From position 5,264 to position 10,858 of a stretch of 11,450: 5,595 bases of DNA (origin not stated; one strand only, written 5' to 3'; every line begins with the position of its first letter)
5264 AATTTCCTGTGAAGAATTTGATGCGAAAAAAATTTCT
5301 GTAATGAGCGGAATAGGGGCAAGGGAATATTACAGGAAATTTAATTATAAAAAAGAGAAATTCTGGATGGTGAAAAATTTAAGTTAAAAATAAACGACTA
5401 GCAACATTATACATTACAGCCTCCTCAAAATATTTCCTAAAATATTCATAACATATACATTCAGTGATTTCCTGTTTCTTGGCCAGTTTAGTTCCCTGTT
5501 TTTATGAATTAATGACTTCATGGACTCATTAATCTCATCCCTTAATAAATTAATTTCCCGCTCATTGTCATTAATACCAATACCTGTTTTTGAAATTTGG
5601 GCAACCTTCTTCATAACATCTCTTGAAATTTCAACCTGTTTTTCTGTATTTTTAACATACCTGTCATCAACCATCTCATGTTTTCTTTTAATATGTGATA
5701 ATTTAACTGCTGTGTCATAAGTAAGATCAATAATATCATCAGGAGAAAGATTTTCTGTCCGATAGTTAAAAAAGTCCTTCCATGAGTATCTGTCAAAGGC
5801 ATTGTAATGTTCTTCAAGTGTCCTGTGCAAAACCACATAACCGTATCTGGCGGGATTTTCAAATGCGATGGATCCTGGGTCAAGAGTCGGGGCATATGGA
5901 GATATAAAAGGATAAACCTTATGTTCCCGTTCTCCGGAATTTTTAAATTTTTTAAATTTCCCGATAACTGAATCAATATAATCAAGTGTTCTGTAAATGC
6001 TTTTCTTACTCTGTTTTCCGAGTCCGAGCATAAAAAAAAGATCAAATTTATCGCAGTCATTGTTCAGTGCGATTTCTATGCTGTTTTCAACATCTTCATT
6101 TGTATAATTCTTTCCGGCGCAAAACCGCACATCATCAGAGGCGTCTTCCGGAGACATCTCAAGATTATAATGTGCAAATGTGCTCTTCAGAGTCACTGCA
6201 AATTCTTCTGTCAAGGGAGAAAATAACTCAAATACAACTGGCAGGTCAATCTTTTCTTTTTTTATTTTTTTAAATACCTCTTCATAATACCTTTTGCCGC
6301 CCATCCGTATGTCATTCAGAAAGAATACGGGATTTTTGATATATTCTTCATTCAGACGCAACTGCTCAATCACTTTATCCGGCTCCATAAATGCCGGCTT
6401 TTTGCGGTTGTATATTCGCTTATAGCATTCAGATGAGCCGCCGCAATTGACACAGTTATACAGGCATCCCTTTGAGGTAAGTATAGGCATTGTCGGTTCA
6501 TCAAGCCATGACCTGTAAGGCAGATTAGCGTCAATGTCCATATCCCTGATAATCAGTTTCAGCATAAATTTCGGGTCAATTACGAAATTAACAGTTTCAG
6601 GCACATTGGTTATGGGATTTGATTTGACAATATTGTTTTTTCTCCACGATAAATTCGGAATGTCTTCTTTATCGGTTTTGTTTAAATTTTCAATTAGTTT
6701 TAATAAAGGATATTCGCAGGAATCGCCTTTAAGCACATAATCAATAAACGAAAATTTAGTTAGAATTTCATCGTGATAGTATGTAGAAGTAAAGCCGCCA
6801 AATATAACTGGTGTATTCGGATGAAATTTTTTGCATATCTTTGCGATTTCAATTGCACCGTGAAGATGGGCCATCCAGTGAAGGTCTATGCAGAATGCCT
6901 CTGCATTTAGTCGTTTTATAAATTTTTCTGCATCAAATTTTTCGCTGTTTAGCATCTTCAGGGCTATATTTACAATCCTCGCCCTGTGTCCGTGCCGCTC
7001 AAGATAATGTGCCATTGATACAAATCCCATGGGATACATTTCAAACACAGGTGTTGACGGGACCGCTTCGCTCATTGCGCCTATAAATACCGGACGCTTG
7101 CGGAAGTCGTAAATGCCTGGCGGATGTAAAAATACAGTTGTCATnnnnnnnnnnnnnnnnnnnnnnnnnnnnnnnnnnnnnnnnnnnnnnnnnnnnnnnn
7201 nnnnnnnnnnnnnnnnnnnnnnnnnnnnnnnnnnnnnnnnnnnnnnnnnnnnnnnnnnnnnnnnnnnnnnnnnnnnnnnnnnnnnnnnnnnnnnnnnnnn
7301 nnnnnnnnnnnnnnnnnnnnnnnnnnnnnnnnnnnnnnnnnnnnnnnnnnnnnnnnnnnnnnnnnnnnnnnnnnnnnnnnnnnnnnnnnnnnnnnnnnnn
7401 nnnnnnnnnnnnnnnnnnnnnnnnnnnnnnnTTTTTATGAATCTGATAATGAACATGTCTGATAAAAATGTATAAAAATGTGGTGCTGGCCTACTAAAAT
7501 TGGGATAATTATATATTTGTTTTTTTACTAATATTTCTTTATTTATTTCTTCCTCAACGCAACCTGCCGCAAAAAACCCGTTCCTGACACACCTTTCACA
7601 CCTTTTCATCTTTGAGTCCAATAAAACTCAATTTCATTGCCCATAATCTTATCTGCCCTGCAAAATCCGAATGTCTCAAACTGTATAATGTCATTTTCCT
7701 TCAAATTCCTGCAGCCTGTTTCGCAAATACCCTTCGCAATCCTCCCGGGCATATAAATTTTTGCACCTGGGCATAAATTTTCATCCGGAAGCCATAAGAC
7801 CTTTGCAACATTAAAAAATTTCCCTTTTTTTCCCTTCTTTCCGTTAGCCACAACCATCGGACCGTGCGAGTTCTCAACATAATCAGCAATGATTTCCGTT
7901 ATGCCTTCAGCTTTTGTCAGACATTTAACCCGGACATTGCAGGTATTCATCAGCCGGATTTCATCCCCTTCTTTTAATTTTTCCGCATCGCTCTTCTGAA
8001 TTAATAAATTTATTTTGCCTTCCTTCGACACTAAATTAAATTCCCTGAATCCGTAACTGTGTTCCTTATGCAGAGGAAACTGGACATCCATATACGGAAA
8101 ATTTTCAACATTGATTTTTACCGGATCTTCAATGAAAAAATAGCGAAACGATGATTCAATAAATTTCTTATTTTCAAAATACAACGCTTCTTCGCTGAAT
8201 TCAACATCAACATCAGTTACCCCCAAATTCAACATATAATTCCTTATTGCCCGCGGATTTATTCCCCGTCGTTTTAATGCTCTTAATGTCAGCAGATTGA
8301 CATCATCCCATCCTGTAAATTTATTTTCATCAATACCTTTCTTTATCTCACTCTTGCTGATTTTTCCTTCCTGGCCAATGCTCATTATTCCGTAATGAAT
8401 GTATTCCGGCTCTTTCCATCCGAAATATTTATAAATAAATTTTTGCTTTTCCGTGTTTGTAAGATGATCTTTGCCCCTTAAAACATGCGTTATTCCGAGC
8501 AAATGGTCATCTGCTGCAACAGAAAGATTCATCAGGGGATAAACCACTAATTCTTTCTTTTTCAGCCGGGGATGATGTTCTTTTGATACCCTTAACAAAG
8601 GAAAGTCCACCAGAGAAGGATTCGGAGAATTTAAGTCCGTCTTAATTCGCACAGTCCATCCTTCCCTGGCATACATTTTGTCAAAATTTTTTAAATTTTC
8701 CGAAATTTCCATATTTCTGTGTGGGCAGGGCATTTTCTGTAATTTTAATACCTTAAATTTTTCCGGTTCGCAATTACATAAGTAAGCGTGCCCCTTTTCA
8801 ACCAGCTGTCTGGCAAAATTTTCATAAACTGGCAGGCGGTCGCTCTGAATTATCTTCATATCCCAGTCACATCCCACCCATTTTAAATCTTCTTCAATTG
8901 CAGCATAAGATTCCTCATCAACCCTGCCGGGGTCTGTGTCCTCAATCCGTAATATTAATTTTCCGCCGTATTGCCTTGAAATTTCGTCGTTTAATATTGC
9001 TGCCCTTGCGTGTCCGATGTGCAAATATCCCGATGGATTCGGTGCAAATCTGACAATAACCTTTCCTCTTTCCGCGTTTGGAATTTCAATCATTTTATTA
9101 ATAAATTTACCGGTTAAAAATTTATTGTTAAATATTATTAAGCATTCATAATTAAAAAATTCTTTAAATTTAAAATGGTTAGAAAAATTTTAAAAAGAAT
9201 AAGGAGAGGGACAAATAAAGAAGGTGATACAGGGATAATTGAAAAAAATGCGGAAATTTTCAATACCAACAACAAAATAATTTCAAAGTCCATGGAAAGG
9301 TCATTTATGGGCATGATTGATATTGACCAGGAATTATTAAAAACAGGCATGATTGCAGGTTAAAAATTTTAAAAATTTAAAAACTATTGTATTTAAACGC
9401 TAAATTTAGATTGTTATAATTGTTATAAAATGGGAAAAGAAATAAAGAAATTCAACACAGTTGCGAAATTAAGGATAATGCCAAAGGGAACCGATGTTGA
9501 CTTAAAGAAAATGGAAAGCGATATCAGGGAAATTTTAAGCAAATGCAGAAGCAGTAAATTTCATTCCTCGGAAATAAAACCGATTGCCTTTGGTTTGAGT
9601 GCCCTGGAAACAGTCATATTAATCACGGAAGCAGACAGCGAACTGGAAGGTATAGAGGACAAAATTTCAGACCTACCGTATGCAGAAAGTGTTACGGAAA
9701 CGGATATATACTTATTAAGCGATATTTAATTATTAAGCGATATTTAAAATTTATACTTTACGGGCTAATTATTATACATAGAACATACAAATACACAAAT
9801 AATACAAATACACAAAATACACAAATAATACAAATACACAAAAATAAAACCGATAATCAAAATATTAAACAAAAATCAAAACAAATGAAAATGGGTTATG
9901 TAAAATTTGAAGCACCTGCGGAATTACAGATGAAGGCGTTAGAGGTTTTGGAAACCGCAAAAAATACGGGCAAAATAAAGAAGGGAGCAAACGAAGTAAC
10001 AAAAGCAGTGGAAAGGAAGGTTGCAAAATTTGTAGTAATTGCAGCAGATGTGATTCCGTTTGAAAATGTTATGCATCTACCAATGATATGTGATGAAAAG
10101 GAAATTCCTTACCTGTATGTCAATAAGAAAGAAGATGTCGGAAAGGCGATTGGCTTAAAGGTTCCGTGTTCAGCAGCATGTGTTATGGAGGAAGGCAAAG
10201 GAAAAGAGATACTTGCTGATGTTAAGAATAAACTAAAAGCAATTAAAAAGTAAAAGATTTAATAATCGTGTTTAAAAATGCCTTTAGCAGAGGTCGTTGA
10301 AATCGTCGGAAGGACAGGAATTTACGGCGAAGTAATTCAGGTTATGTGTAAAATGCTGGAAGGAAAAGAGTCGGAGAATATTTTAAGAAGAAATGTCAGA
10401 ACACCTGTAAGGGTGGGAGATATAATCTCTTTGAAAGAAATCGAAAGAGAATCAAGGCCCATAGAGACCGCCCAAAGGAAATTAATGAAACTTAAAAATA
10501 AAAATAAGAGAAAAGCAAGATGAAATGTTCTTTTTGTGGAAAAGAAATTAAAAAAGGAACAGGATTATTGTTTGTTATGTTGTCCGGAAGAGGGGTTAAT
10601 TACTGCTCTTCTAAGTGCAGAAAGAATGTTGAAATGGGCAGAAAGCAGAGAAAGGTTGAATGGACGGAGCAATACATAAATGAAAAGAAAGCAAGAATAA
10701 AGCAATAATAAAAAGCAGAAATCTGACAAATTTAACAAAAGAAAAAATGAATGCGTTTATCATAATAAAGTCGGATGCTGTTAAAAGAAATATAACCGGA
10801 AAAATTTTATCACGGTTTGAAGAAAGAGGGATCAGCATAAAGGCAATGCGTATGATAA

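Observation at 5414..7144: Class-B (cobalamin-dependent) radical-SAM enzyme of unknown specificity in a housekeeping neighbourhood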

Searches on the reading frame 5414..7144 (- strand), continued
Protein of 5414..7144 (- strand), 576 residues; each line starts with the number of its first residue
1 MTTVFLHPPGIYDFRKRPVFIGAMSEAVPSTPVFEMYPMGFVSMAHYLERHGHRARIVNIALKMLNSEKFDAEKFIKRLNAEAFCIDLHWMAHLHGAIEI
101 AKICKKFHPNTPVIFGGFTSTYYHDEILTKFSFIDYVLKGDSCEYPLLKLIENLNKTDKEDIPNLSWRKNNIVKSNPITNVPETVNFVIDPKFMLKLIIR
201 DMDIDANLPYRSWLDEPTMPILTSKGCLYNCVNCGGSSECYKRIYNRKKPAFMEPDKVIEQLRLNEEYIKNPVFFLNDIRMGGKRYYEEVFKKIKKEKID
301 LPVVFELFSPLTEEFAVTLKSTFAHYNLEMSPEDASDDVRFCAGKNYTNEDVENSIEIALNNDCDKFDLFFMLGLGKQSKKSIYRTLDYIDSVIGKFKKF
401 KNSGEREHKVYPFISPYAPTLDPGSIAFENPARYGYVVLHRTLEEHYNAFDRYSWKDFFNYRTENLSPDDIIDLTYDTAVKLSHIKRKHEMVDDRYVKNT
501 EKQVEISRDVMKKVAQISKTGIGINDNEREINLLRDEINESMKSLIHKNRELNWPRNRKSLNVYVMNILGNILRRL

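Call 95: search_protein_families(library=ncbifam, proteins=[P0220, P0207, P0202, P0189, P0213, P0222, P0260, P0256, P0262, P0210], max_evalue=1e-15)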
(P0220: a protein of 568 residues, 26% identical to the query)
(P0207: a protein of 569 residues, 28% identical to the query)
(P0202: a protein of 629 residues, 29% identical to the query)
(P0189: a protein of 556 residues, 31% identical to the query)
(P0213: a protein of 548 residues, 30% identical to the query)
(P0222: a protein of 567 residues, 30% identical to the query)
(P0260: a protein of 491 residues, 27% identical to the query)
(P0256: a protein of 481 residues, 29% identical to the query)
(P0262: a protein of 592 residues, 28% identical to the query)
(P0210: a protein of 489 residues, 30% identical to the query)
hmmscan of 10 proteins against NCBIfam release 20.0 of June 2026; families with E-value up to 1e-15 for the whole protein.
P0220 (568 aa): 1 family
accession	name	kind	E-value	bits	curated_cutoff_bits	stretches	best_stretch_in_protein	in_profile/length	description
TIGR04190.1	B12_SAM_Ta0216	equivalog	7.8e-105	351.5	500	1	8-504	2-504/554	TIGR04190 family B12-binding domain/radical SAM domain protein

P0207 (569 aa): 1 family
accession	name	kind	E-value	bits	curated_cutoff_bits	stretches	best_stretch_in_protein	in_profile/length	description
TIGR04190.1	B12_SAM_Ta0216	equivalog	3.6e-109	365.8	500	1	7-498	1-497/554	TIGR04190 family B12-binding domain/radical SAM domain protein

P0202 (629 aa): 1 family
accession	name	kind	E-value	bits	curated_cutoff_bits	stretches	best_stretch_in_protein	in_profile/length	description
TIGR04190.1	B12_SAM_Ta0216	equivalog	1e-117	394.1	500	1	5-520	1-509/554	TIGR04190 family B12-binding domain/radical SAM domain protein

P0189 (556 aa): 1 family
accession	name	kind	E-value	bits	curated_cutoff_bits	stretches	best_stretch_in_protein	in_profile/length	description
TIGR04190.1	B12_SAM_Ta0216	equivalog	6.9e-176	586.1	500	1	4-526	1-522/554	TIGR04190 family B12-binding domain/radical SAM domain protein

P0213 (548 aa): 1 family
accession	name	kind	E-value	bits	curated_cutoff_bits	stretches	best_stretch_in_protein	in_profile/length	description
TIGR04190.1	B12_SAM_Ta0216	equivalog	6.1e-108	361.8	500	1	6-530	2-533/554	TIGR04190 family B12-binding domain/radical SAM domain protein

P0222 (567 aa): 1 family
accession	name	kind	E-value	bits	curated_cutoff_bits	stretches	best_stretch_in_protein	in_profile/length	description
TIGR04190.1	B12_SAM_Ta0216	equivalog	2.3e-115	386.3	500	1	3-518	1-522/554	TIGR04190 family B12-binding domain/radical SAM domain protein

P0260 (491 aa): 4 families
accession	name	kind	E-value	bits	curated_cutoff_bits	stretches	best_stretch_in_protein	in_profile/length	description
TIGR04190.1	B12_SAM_Ta0216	equivalog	1.5e-95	320.9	500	1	5-468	1-471/554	TIGR04190 family B12-binding domain/radical SAM domain protein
TIGR02026.1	BchE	equivalog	4.5e-20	72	481.35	1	43-311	22-278/497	magnesium-protoporphyrin IX monomethyl ester anaerobic oxidative cyclase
TIGR04385.1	B12_rSAM_cofa1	equivalog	3.3e-18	66.1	450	1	42-401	19-367/438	B12 lower ligand biosynthesis radical SAM protein BzaD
TIGR04367.1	HpnR_B12_rSAM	equivalog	1.7e-17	63.1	650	1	42-311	21-266/490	hopanoid C-3 methylase HpnR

P0256 (481 aa): 2 families
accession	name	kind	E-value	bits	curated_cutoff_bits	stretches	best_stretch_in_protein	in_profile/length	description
TIGR04190.1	B12_SAM_Ta0216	equivalog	1.2e-80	271.7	500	1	5-463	1-468/554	TIGR04190 family B12-binding domain/radical SAM domain protein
TIGR02026.1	BchE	equivalog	3.6e-19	69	481.35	1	36-302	16-270/497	magnesium-protoporphyrin IX monomethyl ester anaerobic oxidative cyclase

P0262 (592 aa): 1 family
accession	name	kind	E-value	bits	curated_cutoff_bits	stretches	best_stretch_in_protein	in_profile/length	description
TIGR04190.1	B12_SAM_Ta0216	equivalog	2.2e-92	310.4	500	1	26-523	1-505/554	TIGR04190 family B12-binding domain/radical SAM domain protein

P0210 (489 aa): 4 families
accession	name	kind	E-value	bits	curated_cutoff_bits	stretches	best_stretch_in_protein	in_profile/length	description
TIGR04190.1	B12_SAM_Ta0216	equivalog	3.6e-100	336.1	500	1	5-476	1-481/554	TIGR04190 family B12-binding domain/radical SAM domain protein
TIGR04385.1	B12_rSAM_cofa1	equivalog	2.4e-20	73.2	450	1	33-398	15-368/438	B12 lower ligand biosynthesis radical SAM protein BzaD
TIGR02026.1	BchE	equivalog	5.5e-19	68.4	481.35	1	39-408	21-380/497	magnesium-protoporphyrin IX monomethyl ester anaerobic oxidative cyclase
NF050148.1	rSAM_ApyD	equivalog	4.3e-17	61.8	750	1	99-392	90-365/645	RiPP biosynthesis radical SAM protein ApyD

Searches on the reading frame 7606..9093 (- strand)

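Call 3: search_protein_families(library=pfam, proteins=[window:7606-9093:-], max_evalue=0.01)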
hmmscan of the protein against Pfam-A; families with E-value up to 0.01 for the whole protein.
window:7606-9093:- (495 aa): 4 families
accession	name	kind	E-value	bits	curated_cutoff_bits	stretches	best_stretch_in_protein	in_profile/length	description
PF00749.27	tRNA-synt_1c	-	1.2e-71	241.6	23.4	1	11-303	1-303/314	tRNA synthetases class I (E and Q), catalytic domain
PF03950.23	tRNA-synt_1c_C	-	1.3e-15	57.8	23.9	1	317-405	3-90/91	tRNA synthetases class I (E and Q), anti-codon binding domain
PF01921.24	tRNA-synt_1f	-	1.3e-06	28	27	1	199-249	233-287/360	tRNA synthetases class I (K)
PF20974.2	tRNA-synt_1c_C2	-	0.00025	22.1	23.9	1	452-481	40-69/69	tRNA synthetases class I (E and Q), anti-codon binding domain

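Call 4: search_protein_families(library=ncbifam, proteins=[window:7606-9093:-], max_evalue=0.01)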
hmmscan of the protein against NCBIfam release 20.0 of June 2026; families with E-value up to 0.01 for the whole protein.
window:7606-9093:- (495 aa): 13 families
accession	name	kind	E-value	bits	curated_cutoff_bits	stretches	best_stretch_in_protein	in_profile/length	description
NF003169.0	PRK04156.1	equivalog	1e-159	532.9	516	1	3-494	93-566/567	glutamate--tRNA ligase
TIGR00463.1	gltX_arch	equivalog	2.1e-144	482.1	401.75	1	2-493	84-558/560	glutamate--tRNA ligase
TIGR00440.1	glnS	equivalog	2.6e-56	191.6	425.8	1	13-425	2-427/524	glutamine--tRNA ligase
TIGR00464.1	gltX_bact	equivalog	7.8e-55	186.6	289.95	1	11-300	1-278/470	glutamate--tRNA ligase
NF011291.0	PRK14703.1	equivalog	7.3e-54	183.2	681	1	10-390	30-420/769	glutamine--tRNA ligase/YqeY domain fusion protein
NF004315.1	PRK05710.1-4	equivalog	7.3e-43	147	250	2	15-115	2-103/274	tRNA glutamyl-Q(34) synthetase GluQRS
NF004314.0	PRK05710.1-3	equivalog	9.1e-40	136.9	256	1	10-259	5-247/297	tRNA glutamyl-Q(34) synthetase GluQRS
TIGR03838.1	queuosine_YadB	equivalog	2.3e-39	135.4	276.7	1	13-258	2-243/272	tRNA glutamyl-Q(34) synthetase GluQRS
NF004312.0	PRK05710.1-1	equivalog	2.5e-27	96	453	1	9-251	11-243/306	tRNA glutamyl-Q(34) synthetase GluQRS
NF004313.0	PRK05710.1-2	equivalog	1.9e-26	92.9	380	2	12-110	5-104/299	tRNA glutamyl-Q(34) synthetase GluQRS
TIGR00456.1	argS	equivalog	0.00037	19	261.65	1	10-40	112-143/569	arginine--tRNA ligase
NF001968.0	PRK00750.1-2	equivalog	0.0054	15.2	648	1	199-249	248-298/528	lysine--tRNA ligase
NF002447.0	PRK01611.3-4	equivalog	0.0063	15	460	1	7-40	106-140/613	arginine--tRNA ligase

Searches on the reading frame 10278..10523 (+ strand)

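Call 91: search_protein_families(library=pfam, proteins=[window:10278-10523:+], max_evalue=0.001)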
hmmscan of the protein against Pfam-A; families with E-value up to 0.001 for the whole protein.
window:10278-10523:+ (81 aa): 1 family
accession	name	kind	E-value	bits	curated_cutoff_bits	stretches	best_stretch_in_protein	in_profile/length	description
PF01200.24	Ribosomal_S28e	-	6.7e-22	77.7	25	1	3-62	5-64/64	Ribosomal protein S28e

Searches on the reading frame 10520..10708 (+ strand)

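Call 91: search_protein_families(library=pfam, proteins=[window:10520-10708:+], max_evalue=0.001)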
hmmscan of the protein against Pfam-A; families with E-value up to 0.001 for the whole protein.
window:10520-10708:+ (62 aa): 1 family
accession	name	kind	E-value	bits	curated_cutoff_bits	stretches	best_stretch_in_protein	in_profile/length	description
PF01246.26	Ribosomal_L24e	-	1.4e-17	64.1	27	1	2-61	5-64/66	Ribosomal protein L24e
